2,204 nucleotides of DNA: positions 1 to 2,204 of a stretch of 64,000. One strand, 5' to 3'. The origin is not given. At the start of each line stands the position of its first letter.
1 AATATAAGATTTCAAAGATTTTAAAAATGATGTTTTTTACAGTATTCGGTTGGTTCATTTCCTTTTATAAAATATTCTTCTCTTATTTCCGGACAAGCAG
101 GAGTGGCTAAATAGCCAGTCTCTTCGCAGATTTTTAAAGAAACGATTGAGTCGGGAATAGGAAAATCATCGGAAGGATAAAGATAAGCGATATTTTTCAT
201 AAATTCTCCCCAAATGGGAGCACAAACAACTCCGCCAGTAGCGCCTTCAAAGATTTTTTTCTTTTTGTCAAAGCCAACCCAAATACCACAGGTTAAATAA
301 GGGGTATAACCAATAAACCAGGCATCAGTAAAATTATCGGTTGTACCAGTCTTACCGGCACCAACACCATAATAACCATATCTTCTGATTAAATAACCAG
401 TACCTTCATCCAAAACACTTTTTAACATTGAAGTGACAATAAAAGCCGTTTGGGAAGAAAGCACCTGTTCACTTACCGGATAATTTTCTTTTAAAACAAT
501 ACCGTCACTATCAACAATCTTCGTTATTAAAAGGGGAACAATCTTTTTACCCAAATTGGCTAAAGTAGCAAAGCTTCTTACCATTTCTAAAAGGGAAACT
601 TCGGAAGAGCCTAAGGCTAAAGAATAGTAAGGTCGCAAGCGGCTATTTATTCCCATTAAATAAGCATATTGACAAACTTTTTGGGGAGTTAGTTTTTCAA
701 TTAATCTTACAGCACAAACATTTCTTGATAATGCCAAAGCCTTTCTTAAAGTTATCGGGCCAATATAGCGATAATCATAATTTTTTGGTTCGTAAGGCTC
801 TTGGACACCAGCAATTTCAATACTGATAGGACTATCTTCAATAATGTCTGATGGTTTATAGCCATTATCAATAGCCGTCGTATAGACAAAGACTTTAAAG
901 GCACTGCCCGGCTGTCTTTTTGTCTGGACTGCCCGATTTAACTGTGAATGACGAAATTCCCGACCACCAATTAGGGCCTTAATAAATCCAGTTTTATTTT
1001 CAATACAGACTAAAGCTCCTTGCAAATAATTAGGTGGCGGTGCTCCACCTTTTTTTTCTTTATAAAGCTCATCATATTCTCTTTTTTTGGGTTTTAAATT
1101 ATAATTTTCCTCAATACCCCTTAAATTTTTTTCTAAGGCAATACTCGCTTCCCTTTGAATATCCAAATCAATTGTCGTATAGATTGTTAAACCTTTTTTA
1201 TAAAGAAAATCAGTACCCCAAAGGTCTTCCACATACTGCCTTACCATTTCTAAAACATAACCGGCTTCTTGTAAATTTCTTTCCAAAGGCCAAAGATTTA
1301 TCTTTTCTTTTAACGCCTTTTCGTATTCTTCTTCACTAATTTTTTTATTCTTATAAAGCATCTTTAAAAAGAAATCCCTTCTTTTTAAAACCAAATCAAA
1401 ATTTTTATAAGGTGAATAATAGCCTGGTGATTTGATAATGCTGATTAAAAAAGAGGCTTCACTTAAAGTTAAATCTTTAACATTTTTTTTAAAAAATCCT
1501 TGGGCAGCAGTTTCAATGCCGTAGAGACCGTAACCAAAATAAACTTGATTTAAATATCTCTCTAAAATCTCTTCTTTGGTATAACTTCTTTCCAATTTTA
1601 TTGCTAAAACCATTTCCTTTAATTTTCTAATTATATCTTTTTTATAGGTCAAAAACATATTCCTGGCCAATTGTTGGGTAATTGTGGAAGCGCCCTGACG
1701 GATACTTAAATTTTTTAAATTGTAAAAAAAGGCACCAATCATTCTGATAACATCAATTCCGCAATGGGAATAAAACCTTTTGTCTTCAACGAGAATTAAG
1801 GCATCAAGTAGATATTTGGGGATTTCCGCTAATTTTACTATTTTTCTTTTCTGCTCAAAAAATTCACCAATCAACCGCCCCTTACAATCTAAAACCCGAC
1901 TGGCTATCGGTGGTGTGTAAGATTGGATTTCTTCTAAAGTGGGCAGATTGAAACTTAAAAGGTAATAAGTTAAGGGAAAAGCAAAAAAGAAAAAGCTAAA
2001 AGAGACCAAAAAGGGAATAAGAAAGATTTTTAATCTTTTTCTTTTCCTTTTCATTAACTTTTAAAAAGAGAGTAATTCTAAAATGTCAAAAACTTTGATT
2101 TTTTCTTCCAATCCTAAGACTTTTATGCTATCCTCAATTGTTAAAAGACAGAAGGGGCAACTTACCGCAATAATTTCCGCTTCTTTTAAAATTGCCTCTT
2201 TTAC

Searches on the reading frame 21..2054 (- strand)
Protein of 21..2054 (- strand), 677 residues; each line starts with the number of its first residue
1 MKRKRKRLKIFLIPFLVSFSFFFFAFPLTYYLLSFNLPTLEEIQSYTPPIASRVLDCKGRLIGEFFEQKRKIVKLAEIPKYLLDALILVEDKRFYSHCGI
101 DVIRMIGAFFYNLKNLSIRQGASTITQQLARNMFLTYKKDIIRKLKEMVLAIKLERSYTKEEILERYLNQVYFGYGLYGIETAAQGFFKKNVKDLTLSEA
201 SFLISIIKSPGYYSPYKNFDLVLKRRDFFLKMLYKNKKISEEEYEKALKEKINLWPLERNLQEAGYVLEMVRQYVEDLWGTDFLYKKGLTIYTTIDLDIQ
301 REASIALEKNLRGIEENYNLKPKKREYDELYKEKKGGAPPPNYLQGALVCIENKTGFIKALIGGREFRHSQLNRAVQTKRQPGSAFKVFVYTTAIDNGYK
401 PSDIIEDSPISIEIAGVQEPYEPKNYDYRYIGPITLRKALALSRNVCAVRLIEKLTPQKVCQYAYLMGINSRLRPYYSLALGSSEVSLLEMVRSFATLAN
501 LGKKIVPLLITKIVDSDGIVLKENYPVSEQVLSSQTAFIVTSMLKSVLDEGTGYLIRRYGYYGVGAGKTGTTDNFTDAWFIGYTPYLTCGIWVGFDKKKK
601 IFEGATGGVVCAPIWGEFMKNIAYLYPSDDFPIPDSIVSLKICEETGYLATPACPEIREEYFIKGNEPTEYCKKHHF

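Call 22: search_protein_families(library=pfam, max_evalue=0.00001, proteins=[window:21-2054:-])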
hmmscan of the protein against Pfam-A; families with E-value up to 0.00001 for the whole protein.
window:21-2054:- (677 aa): 2 families
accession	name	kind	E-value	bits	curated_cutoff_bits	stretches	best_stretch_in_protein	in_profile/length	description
PF00912.28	Transgly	-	1.2e-62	210.9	27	1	59-232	2-176/178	Transglycosylase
PF00905.27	Transpeptidase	-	1.9e-30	106.6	22.1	1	346-586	1-267/299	Penicillin binding protein transpeptidase domain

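Call 56: find_encoding_contigs(protein=window:21-2054:-, flank=10000, max_places=2)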
Protein window:21-2054:- (677 aa): no gene with exactly this product is on record in the collection.
